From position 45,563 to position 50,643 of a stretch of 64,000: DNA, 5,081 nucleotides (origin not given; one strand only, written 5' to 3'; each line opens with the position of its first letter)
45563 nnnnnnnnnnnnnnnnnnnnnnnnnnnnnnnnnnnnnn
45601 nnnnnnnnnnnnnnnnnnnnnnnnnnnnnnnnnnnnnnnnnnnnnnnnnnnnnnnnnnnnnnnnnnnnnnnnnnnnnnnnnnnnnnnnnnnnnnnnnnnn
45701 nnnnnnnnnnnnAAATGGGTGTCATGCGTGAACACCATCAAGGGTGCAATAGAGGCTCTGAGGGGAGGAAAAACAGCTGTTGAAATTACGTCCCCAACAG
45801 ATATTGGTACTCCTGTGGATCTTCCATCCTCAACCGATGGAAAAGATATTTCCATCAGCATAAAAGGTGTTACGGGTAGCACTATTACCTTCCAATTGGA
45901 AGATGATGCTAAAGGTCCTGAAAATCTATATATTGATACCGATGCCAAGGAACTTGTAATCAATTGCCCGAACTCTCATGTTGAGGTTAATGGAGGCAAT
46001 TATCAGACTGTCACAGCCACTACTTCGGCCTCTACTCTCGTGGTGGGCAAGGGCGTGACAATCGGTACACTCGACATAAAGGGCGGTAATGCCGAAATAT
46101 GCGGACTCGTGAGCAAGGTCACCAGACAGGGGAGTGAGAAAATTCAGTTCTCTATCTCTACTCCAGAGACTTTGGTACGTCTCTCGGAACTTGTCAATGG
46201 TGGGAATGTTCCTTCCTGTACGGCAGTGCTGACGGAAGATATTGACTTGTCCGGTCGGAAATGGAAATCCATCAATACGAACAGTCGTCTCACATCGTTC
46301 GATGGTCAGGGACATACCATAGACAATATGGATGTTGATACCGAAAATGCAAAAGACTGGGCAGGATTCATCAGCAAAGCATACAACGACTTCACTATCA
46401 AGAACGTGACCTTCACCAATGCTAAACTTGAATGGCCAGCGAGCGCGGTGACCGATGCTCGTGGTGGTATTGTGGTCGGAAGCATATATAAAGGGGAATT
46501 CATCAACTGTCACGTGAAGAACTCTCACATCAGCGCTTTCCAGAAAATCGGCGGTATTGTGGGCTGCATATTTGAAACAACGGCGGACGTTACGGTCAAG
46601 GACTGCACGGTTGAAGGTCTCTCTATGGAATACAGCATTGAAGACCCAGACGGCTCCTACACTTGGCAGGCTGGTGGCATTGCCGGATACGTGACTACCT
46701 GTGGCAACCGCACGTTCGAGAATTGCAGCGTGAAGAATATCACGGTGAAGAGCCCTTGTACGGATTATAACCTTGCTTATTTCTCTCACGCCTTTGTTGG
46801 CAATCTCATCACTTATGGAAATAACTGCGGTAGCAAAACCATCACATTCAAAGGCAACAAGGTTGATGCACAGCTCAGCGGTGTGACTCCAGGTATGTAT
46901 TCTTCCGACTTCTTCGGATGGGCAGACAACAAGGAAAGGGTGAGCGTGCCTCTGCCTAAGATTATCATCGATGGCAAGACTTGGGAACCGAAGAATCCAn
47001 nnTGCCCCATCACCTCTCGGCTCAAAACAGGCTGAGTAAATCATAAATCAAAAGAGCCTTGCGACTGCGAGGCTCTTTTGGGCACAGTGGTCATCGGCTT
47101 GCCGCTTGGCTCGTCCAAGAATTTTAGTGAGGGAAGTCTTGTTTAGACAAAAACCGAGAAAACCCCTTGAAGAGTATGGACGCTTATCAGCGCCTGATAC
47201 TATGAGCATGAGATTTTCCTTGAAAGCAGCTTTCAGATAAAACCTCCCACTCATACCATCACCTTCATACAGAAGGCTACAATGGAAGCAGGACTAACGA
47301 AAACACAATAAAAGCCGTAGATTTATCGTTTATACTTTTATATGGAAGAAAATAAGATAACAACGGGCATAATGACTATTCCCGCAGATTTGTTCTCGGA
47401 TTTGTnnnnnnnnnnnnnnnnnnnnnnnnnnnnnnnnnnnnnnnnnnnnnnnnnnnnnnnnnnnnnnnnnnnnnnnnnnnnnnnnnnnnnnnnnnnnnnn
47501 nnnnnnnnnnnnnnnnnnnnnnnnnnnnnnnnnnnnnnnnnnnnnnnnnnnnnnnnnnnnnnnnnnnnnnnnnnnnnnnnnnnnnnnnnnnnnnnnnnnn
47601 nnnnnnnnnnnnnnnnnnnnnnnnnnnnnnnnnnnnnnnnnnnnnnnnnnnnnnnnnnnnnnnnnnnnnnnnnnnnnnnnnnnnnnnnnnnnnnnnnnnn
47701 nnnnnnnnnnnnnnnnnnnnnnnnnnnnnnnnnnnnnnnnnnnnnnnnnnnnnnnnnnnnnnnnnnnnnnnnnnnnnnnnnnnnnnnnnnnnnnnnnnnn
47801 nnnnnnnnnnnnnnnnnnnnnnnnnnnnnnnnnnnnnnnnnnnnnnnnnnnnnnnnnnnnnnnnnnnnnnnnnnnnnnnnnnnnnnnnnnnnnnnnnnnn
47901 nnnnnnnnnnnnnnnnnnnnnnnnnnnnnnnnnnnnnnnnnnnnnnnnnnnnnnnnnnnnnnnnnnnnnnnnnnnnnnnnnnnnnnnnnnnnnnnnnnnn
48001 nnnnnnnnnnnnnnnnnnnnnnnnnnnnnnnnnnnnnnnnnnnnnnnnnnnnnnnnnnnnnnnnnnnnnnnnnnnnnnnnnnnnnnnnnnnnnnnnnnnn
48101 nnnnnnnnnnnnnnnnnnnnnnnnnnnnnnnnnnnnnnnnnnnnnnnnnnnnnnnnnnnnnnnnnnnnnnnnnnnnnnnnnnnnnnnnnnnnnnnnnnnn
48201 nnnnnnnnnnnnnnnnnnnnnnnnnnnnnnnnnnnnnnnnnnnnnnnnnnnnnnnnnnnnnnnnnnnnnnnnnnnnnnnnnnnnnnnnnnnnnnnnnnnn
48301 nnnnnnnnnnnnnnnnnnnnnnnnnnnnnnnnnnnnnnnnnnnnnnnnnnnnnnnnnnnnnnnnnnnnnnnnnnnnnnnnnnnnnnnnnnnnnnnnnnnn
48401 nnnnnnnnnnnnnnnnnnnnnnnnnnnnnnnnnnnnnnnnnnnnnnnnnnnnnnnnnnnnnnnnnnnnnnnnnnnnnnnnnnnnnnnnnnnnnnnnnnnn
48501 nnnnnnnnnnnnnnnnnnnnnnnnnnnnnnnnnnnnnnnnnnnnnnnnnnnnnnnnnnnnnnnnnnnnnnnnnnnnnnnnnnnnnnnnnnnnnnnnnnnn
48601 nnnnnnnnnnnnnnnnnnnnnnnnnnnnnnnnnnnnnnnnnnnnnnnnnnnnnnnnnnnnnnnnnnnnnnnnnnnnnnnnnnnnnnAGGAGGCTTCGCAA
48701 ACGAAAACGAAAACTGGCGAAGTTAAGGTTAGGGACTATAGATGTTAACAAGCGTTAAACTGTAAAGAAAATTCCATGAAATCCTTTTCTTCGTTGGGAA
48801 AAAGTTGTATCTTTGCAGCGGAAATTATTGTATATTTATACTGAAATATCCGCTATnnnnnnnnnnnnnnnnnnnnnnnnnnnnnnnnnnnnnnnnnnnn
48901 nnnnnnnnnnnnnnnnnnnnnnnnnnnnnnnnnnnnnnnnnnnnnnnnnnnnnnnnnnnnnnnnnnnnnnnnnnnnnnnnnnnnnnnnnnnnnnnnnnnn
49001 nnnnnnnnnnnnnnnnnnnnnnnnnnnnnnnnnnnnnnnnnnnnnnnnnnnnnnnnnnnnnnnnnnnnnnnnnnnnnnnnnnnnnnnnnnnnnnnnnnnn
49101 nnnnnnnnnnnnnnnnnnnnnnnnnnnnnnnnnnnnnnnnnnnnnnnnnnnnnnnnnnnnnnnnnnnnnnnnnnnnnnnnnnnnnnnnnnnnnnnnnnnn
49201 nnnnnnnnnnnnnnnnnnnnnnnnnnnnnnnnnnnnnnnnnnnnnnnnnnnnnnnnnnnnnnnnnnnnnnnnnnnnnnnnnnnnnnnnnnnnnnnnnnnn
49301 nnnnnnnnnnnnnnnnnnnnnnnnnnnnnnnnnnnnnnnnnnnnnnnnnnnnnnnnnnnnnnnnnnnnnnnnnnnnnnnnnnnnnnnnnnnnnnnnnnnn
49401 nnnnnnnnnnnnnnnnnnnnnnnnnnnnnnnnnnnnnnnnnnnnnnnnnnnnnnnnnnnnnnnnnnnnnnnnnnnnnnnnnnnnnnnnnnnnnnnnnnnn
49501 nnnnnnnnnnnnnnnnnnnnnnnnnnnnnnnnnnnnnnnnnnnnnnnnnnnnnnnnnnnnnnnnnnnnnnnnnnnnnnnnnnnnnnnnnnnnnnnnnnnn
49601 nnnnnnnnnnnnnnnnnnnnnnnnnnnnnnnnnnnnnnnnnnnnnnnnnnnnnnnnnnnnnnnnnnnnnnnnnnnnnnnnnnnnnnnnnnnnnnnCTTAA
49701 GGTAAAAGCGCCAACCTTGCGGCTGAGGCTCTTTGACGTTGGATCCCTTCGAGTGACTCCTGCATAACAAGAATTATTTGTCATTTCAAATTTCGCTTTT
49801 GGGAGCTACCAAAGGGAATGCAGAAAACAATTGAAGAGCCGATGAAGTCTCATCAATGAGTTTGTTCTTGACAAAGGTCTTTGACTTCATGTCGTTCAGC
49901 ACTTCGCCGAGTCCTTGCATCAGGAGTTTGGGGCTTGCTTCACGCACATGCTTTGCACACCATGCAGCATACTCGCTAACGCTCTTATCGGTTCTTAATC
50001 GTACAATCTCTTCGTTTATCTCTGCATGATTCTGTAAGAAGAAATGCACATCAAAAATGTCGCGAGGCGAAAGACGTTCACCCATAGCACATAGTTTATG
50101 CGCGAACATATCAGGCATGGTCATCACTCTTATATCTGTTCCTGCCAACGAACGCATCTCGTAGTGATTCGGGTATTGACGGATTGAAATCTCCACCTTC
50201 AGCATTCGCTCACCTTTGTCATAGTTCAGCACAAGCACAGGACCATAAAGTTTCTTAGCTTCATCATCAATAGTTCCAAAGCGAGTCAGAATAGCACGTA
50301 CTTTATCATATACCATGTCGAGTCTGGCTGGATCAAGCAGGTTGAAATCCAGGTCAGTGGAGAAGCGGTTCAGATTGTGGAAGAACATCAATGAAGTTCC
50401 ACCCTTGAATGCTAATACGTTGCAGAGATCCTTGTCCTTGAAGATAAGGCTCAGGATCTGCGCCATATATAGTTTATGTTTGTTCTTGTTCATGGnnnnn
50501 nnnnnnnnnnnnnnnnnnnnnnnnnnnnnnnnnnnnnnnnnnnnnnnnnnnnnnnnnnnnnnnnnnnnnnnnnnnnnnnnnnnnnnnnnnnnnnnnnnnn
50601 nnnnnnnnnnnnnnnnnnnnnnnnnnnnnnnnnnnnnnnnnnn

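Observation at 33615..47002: Array of seven paralogous pilin-like lipoproteins with mosaic, swapped modules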

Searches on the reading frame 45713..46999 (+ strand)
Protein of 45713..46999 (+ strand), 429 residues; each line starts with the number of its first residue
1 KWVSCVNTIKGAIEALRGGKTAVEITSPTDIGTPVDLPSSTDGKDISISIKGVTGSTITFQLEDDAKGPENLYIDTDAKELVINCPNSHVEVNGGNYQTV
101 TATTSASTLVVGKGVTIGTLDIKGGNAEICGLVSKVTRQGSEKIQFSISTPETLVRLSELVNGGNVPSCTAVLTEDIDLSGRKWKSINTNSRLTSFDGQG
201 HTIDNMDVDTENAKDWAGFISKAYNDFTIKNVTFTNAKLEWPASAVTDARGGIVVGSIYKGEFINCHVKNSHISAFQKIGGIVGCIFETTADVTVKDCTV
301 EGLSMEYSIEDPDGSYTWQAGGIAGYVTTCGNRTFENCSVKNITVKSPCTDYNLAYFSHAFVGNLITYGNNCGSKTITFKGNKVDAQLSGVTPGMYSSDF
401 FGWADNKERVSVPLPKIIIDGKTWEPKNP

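Call 61: search_protein_families(library=pfam, proteins=[window:45713-46999:+], max_evalue=1)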
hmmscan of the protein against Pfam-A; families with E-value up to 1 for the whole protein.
seq(429 aa): 3 families
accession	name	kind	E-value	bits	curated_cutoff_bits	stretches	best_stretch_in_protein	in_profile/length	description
PF07581.17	Glug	-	1.5e-06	28.7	20.5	1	317-345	2-27/28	The GLUG motif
PF07253.16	Gypsy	-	0.078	11.9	27.5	1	243-298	280-335/472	Gypsy protein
PF13306.12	LRR_5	-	0.23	11.8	27.7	1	327-358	45-76/127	BspA type Leucine rich repeat region (6 copies)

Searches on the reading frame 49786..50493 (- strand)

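Call 9: search_protein_families(library=pfam, proteins=[window:49786-50493:-], max_evalue=0.001)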
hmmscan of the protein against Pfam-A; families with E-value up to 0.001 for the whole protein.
window:49786-50493:- (235 aa): 1 family
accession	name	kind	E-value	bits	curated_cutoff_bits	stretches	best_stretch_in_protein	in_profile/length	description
PF08843.17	AbiEii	-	8e-23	82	22.5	1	19-191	7-203/238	Nucleotidyl transferase AbiEii toxin, Type IV TA system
